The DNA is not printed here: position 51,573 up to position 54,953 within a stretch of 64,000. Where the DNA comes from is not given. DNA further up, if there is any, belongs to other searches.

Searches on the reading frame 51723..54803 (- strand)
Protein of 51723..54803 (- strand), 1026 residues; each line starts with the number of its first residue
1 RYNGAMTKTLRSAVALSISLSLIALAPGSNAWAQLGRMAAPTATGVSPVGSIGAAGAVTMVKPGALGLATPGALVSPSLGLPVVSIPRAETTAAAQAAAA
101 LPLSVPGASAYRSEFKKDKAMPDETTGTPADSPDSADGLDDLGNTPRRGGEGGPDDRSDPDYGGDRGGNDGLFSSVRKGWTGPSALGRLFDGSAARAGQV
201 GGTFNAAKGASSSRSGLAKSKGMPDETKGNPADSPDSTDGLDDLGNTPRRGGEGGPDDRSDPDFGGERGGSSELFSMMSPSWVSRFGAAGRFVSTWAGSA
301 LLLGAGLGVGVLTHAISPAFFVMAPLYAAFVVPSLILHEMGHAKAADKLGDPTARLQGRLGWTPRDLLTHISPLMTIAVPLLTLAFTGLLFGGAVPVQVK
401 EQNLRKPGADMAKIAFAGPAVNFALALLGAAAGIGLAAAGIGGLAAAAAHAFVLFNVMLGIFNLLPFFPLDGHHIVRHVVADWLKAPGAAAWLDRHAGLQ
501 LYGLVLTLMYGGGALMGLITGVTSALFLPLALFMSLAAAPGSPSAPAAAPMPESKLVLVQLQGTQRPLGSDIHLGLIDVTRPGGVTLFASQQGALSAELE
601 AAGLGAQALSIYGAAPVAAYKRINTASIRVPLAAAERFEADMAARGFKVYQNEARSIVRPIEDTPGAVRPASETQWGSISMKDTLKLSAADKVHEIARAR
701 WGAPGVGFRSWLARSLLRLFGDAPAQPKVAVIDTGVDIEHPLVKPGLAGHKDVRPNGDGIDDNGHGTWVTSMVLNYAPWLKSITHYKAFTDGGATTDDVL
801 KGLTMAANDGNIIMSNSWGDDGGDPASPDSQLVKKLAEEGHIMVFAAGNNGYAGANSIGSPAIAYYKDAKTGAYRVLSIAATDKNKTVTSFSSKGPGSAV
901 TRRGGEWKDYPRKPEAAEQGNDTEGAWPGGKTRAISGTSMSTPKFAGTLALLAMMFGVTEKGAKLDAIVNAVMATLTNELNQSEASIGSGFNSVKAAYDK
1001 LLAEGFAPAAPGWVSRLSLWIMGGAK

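Call 40: search_protein_families(library=pfam, proteins=[window:51723-54803:-], max_evalue=0.001)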
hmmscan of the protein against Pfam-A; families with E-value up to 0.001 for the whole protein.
window:51723-54803:- (1026 aa): 2 families
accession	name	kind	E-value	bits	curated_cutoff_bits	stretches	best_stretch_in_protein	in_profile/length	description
PF00082.27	Peptidase_S8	-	1.4e-30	107.1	21.8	1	727-953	4-254/288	Subtilase family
PF02163.28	Peptidase_M50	-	3.9e-12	46.4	27.2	2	450-487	164-201/221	Peptidase family M50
